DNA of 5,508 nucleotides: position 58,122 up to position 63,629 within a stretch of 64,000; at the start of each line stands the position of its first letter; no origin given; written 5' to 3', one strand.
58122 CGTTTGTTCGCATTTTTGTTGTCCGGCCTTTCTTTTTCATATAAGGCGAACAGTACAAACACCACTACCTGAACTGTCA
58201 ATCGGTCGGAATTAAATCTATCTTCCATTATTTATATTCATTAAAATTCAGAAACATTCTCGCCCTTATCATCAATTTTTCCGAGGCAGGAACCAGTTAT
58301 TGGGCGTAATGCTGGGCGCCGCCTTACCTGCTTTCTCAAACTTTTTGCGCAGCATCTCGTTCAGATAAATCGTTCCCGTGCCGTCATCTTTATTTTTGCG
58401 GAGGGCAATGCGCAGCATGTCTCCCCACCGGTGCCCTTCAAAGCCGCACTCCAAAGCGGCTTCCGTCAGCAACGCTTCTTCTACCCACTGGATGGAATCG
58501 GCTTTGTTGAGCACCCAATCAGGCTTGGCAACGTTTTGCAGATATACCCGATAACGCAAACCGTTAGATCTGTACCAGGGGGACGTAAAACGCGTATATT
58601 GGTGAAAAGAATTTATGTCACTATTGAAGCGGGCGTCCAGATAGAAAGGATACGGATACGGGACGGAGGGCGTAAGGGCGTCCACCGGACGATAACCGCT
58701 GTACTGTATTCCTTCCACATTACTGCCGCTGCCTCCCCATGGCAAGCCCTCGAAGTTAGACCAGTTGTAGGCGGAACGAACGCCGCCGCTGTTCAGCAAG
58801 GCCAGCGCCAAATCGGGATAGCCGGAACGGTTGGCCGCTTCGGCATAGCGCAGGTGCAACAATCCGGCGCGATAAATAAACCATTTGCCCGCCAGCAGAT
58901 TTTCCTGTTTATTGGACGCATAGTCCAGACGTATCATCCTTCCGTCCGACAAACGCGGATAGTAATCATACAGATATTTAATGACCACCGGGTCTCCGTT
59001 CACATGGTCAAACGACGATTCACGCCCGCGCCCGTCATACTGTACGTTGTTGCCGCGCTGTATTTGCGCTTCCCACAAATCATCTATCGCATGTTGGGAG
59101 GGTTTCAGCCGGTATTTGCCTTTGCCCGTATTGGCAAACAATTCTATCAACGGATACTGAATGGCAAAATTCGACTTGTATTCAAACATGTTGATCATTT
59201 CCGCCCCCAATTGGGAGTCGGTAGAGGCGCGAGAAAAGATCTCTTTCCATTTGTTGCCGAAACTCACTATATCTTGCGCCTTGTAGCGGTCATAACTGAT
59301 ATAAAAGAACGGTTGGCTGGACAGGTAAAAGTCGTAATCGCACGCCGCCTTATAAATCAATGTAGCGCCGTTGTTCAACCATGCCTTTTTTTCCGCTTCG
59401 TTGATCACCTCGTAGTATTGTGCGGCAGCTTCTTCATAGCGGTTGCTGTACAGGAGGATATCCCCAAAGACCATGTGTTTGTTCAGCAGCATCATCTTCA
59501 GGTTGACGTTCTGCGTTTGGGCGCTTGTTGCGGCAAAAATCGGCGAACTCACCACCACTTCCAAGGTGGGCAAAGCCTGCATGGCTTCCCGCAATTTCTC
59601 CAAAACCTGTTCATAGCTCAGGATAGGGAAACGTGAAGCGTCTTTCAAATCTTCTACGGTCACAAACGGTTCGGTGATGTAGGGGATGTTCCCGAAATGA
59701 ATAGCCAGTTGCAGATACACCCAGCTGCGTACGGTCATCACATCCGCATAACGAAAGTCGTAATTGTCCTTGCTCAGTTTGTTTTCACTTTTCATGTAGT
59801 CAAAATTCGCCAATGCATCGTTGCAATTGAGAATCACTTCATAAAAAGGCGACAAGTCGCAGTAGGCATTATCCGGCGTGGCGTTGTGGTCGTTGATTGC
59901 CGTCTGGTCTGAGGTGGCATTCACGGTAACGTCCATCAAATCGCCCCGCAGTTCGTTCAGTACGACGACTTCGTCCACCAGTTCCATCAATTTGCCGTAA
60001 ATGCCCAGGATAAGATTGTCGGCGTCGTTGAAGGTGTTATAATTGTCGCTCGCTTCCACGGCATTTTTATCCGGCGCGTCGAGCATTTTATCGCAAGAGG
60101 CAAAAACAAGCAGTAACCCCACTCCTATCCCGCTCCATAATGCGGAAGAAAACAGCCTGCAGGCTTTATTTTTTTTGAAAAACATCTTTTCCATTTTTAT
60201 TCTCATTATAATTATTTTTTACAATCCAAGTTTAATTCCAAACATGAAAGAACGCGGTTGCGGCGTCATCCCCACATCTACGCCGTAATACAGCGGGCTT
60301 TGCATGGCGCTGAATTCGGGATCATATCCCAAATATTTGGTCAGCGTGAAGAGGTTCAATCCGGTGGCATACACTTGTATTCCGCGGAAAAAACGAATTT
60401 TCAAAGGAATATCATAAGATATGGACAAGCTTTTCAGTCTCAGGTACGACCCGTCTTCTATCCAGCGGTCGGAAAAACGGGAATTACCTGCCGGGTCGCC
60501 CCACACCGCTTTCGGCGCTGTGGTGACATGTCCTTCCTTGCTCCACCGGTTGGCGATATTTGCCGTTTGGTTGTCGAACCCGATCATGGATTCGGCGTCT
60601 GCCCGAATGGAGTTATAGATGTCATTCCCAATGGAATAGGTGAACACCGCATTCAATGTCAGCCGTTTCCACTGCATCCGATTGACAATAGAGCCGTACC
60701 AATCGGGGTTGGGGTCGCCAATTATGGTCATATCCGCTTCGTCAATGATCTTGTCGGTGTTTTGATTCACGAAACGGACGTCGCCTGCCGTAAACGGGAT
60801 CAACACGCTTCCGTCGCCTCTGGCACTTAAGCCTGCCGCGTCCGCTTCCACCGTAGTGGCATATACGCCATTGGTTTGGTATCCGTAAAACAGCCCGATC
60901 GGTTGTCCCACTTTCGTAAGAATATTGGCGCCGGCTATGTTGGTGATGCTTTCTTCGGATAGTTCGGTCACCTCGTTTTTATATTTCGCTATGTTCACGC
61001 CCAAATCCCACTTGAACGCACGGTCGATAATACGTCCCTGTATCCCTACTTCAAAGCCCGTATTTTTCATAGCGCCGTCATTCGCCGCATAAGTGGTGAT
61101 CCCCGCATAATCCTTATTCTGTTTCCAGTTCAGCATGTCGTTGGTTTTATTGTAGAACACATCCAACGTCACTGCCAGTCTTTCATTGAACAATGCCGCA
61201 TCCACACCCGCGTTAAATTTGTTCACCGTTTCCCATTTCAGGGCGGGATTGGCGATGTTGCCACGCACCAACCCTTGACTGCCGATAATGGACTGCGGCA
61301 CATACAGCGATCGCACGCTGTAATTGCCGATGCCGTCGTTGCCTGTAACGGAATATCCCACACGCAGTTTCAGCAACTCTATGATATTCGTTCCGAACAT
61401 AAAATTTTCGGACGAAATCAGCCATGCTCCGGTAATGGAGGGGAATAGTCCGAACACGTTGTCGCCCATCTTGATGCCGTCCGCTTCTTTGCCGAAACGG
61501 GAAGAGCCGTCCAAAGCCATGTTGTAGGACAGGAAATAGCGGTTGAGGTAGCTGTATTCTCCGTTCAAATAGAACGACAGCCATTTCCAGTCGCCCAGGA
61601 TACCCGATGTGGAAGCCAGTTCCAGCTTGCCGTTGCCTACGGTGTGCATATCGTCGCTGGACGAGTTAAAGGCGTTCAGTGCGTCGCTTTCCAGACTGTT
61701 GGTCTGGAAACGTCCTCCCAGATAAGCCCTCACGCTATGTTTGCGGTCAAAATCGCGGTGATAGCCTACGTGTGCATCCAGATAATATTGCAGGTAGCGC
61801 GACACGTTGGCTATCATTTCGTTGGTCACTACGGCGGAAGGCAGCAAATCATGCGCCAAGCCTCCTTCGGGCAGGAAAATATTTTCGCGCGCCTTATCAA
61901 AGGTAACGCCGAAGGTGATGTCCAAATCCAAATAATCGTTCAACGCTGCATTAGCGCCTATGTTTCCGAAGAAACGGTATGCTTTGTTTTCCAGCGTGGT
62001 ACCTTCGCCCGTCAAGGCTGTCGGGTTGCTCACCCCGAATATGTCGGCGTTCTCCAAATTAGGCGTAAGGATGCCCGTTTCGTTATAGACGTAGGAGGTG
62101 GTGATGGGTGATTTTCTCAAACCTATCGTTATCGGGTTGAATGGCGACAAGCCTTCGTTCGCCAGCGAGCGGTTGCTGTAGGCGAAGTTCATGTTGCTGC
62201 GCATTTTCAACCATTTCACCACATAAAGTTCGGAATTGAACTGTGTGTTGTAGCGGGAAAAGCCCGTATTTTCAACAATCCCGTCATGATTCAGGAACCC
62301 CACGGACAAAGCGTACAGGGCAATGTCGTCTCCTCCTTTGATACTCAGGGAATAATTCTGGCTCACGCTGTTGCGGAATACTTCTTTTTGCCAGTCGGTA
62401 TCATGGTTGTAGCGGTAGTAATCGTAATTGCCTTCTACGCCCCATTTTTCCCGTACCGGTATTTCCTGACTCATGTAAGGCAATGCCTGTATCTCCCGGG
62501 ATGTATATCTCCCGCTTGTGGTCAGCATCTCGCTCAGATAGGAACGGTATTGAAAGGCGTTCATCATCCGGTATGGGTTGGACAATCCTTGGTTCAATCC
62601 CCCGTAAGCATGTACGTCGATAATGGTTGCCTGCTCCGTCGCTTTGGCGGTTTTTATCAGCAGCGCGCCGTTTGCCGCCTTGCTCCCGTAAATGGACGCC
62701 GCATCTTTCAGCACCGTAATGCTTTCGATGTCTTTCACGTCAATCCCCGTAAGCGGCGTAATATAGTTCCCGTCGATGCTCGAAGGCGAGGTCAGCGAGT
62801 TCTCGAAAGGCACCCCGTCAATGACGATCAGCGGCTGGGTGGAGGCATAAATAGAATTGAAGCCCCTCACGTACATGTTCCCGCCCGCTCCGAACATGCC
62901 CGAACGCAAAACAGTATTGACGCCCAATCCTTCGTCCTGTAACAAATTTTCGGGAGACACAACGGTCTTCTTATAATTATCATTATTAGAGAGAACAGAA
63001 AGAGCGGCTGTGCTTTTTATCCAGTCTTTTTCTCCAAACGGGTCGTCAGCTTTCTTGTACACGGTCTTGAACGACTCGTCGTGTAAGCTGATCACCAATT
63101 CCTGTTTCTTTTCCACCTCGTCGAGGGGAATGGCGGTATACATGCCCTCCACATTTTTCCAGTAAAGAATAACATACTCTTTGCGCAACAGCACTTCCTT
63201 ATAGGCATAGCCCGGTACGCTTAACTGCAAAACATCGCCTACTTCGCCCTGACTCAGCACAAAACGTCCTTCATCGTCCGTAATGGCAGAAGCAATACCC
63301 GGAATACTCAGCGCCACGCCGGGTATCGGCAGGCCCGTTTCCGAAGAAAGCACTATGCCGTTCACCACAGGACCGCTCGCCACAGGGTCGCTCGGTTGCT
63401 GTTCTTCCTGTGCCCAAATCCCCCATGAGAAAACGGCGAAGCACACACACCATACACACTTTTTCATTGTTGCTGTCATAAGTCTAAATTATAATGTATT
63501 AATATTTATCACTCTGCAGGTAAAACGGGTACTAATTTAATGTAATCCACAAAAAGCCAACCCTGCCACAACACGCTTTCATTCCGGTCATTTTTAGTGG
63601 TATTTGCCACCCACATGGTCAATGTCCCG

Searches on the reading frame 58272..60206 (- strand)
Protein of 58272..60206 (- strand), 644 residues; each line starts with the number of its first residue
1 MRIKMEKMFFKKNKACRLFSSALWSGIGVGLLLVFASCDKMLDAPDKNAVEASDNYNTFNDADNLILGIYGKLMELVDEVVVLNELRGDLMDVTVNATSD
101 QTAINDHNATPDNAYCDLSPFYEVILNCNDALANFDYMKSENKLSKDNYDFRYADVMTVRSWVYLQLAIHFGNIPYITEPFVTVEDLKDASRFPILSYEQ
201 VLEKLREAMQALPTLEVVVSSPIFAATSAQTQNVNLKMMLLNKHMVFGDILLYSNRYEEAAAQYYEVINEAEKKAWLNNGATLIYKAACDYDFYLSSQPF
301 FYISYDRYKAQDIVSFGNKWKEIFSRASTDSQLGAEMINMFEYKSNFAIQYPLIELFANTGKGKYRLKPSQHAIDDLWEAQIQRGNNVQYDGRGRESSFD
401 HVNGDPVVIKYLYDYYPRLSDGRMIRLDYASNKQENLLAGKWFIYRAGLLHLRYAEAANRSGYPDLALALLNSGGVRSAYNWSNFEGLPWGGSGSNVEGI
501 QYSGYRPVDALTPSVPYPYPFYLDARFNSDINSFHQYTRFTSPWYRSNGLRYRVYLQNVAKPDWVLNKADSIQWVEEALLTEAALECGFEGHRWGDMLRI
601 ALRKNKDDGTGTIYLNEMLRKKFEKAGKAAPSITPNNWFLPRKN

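Call 15: search_protein_families(library=pfam, proteins=[window:58272-60206:-], max_evalue=0.001)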
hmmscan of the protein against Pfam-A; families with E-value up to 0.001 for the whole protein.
window:58272-60206:- (644 aa): 2 families
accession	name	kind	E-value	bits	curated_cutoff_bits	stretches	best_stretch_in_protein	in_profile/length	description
PF14322.12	SusD-like_3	-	2.4e-08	34.9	27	1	86-215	43-168/191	Starch-binding associating with outer membrane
PF07980.17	SusD_RagB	-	4.1e-07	30.4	23.1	1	429-615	142-252/297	SusD family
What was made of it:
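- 58272..60206 (-): SusD-family gene directly upstream. SusD_RagB and SusD-like_3 (call 15)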

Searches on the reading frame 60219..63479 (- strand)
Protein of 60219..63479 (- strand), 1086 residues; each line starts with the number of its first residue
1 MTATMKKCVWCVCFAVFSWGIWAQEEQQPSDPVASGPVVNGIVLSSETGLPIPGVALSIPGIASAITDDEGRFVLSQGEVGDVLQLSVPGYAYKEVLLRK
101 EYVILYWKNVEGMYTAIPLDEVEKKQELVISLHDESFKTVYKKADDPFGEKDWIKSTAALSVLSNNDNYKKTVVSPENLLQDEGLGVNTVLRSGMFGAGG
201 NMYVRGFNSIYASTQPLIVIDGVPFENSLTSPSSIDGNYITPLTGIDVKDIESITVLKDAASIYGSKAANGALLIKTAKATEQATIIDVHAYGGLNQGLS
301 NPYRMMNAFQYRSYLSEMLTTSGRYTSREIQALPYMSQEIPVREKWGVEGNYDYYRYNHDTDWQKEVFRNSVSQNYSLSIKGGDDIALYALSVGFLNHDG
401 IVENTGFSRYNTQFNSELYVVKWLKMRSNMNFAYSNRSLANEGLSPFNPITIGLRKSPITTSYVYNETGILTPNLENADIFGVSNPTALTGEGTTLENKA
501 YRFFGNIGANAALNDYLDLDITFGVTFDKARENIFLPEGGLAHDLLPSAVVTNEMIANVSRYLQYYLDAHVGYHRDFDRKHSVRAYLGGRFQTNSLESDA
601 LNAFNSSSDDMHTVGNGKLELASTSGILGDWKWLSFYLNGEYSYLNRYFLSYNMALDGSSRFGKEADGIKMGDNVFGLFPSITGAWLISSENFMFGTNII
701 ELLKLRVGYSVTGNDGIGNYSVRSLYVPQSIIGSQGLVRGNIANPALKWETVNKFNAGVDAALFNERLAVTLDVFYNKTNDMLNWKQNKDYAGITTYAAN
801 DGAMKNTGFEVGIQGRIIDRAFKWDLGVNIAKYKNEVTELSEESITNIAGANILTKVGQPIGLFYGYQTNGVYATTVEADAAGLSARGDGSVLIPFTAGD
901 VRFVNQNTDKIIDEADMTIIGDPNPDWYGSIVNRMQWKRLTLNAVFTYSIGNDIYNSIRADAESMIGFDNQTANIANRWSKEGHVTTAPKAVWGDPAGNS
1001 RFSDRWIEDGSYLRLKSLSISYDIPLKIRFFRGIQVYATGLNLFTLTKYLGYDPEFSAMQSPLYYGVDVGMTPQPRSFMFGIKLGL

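Call 15: search_protein_families(library=pfam, proteins=[window:60219-63479:-], max_evalue=0.001)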
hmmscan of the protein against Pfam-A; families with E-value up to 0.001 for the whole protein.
window:60219-63479:- (1086 aa): 2 families
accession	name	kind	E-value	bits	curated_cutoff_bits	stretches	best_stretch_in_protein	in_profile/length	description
PF07715.20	Plug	-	2.4e-15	57.4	23.9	1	155-272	4-107/107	TonB-dependent Receptor Plug Domain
PF13715.12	CarbopepD_reg_2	-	0.00056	20.3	32.2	0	39-96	1-60/88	CarboxypepD_reg-like domain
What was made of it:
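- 60219..63479 (-): SusC-type TonB-dependent transporter gene upstream of SusD. Plug domain and CarboxypepD_reg-like domain (call 15)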
